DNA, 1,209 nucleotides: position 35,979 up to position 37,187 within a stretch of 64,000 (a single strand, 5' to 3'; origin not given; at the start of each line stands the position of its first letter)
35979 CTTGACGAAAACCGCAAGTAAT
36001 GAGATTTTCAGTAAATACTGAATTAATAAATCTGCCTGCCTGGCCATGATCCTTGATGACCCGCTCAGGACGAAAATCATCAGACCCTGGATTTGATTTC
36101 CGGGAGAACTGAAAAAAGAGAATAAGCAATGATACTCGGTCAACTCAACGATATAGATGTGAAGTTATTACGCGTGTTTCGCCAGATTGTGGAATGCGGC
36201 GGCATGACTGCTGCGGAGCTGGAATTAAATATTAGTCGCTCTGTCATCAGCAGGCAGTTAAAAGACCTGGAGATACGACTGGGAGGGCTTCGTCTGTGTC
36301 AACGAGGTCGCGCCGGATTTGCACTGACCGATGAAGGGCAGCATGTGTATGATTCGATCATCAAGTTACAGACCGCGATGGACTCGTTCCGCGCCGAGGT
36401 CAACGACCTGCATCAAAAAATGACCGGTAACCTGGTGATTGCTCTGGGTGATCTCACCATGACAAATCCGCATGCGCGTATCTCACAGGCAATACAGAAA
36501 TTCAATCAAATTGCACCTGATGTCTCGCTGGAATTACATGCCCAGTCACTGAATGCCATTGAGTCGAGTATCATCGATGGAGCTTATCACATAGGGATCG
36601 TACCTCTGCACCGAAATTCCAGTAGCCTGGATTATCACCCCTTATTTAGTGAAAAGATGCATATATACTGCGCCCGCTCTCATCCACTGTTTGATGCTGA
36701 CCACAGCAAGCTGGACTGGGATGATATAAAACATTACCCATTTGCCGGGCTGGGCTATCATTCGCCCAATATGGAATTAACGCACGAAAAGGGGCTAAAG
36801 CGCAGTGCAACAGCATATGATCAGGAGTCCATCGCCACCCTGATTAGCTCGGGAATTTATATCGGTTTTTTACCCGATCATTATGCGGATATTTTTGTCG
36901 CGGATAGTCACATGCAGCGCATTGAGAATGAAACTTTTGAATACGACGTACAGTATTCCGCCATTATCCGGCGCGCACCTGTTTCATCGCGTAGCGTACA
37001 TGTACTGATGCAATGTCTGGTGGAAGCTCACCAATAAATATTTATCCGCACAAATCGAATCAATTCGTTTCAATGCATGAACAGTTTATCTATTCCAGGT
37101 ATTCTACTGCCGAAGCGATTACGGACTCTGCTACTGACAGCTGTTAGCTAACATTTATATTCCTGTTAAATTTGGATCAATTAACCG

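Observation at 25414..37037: Tight operon: giant NAD-GDH, oversized Orn/Lys-type decarboxylase, ATP-grasp ligase and Ntn/C45 acyltransferase-hydrolase, with a divergent LysR regulator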

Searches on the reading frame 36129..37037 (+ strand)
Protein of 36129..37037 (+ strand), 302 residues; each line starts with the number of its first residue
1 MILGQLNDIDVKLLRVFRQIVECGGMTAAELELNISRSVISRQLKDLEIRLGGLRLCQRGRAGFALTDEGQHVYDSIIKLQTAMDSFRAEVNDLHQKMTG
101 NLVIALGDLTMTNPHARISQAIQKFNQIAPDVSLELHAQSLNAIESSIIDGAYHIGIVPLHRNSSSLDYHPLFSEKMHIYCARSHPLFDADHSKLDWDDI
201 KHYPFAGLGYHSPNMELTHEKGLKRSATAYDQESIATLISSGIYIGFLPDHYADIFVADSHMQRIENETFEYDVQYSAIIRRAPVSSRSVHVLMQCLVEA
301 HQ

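Call 3: search_protein_families(library=pfam, proteins=[window:36129-37037:+])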
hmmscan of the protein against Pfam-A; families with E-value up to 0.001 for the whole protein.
window:36129-37037:+ (302 aa): 2 families
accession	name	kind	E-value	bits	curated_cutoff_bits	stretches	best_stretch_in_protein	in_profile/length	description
PF03466.25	LysR_substrate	-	4.5e-26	92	28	1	115-300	18-207/209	LysR substrate binding domain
PF00126.33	HTH_1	-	4.2e-13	49.5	26.6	1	12-71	2-60/60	Bacterial regulatory helix-turn-helix protein, lysR family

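Call 4: search_protein_families(library=ncbifam, proteins=[window:36129-37037:+])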
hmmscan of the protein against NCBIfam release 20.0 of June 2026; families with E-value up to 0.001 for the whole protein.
window:36129-37037:+ (302 aa): 48 families (the best 25 are shown)
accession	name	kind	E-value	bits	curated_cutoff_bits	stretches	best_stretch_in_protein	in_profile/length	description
NF047520.1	trans_act_CidR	equivalog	8.6e-26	90.8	415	1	9-205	1-191/292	cidABC operon transcriptional activator CidR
NF040786.1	LysR_Sec_metab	equivalog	8.2e-19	67.7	250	1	9-206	1-194/298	selenium metabolism-associated LysR family transcriptional regulator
NF053705.1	TransRegGltCGpos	equivalog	4.8e-18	65.4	350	1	12-252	4-245/300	glutamate biosynthesis transcriptional regulator GltC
NF008416.0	PRK11242.1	equivalog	4.1e-17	62.5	277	1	15-204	7-191/300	transcriptional regulator CynR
NF052633.1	LysR_TF_PsrA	exception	1.2e-16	60.6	540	1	9-219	5-209/297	L-proline-binding transcription factor PsrA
NF050187.1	TransRegBsrAPseudo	equivalog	3.4e-16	59.2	480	1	5-283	4-281/298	LysR family transcriptional regulator BsrA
NF040888.1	trans_reg_YafC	equivalog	3.5e-16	58.9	470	1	14-182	8-169/293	DNA-binding transcriptional regulator YafC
NF047354.1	trans_reg_GltC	equivalog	9.9e-15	54.8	300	1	10-195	2-185/290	glutamate biosynthesis transcriptional regulator GltC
NF007667.0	PRK10341.1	equivalog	1.6e-14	53.6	308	1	12-295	10-292/312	transcriptional regulator TdcA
NF009327.0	PRK12684.1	subfamily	5.5e-14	52.1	402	1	25-281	18-276/313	CysB family HTH-type transcriptional regulator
NF045990.1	TransRegCbbRRhodb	equivalog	8.3e-14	51.3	450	1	6-193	3-187/304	LysR family regulator CbbR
NF045775.1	acetoin_reg_AlsR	exception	1e-13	51.5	430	1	12-273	4-267/290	acetoin biosynthesis transcriptional regulator AlsR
TIGR03418.1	chol_sulf_TF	equivalog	1.7e-13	50.3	324.8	1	10-204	2-185/291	choline sulfate utilization transcriptional regulator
TIGR03339.1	phn_lysR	subfamily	1.9e-13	50.4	341.1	1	14-194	2-175/279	aminoethylphosphonate catabolism associated LysR family transcriptional regulator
NF008294.1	PRK11074.1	equivalog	2e-13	50.4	345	1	14-266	7-258/300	DNA-binding transcriptional activator PunR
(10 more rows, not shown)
